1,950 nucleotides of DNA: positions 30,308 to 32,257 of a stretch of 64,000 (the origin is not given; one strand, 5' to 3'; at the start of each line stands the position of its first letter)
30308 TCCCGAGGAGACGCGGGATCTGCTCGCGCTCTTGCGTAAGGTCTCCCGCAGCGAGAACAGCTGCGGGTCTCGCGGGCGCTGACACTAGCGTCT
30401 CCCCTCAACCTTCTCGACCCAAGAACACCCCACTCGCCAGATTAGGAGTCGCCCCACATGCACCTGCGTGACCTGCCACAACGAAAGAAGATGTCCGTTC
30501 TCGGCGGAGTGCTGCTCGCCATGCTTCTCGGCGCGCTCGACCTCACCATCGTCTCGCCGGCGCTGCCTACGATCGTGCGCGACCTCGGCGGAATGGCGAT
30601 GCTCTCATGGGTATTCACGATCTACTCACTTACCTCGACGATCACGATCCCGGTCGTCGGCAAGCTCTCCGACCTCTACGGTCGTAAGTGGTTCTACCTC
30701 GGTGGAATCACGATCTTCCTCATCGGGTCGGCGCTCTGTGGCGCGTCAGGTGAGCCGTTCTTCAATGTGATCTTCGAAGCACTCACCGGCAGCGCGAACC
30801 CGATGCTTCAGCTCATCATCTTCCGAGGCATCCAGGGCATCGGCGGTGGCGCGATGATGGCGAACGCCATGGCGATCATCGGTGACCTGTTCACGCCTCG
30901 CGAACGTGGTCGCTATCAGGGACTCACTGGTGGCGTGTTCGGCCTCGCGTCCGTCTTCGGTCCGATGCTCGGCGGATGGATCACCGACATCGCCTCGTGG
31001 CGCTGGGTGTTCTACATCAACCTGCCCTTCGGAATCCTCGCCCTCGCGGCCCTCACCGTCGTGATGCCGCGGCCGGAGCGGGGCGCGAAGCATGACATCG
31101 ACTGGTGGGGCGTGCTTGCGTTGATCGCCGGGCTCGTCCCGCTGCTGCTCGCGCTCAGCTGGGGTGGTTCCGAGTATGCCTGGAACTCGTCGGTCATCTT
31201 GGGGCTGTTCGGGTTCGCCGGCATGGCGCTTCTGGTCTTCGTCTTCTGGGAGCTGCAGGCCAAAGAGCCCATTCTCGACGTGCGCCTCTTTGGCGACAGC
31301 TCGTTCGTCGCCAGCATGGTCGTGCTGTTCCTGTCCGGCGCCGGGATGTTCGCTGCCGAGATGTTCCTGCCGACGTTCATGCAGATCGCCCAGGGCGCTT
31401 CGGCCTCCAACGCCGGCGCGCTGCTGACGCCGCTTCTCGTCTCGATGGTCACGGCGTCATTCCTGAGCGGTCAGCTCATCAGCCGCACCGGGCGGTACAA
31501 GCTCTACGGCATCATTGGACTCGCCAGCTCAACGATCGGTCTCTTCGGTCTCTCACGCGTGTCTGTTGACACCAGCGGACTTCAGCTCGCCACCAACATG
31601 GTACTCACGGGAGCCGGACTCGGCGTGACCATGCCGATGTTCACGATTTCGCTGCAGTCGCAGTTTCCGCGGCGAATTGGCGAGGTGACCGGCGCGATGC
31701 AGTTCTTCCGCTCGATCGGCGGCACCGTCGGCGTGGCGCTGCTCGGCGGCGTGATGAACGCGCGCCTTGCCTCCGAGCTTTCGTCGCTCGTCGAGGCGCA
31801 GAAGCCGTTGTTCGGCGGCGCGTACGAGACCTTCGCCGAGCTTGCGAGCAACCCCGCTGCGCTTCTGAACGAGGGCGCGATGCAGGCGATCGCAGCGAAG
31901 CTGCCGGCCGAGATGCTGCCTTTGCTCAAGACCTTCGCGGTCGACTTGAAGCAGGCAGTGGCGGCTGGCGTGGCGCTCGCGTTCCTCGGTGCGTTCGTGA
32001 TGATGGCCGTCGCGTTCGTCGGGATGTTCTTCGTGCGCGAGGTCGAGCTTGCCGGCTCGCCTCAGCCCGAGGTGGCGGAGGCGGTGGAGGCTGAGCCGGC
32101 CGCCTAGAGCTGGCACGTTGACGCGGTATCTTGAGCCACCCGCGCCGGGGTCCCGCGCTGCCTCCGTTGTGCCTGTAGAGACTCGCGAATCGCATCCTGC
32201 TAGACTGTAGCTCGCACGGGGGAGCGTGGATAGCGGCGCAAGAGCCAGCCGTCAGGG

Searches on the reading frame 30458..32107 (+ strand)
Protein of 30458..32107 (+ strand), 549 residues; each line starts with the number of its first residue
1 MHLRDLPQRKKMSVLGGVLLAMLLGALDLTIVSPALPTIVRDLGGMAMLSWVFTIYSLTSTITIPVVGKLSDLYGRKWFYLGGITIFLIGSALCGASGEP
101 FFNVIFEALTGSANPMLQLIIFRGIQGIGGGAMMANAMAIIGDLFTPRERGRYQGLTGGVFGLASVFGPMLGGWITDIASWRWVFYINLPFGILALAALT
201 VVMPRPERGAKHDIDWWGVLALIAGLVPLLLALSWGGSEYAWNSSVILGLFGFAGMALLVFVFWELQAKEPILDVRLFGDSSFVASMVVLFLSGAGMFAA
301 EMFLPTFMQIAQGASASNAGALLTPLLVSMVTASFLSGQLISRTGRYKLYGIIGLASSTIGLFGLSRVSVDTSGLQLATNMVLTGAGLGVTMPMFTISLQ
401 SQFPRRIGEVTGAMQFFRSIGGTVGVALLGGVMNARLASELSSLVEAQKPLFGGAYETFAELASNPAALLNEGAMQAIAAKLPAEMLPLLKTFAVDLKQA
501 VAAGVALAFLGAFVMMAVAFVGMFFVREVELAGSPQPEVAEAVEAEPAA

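Call 76: search_protein_families(library=pfam, proteins=[window:30458-32107:+], max_evalue=0.0001)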
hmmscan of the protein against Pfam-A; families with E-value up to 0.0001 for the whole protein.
window:30458-32107:+ (549 aa): 3 families
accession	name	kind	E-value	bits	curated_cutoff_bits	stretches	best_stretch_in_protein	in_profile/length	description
PF07690.21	MFS_1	-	3.1e-54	184.6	33.4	1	19-425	2-346/347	Major Facilitator Superfamily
PF06609.19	TRI12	-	2.2e-14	53.3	23.2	1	30-305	61-334/599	Fungal trichothecene efflux pump (TRI12)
PF00083.30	Sugar_tr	-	3.4e-09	36.5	22.3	1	49-201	48-190/452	Sugar (and other) transporter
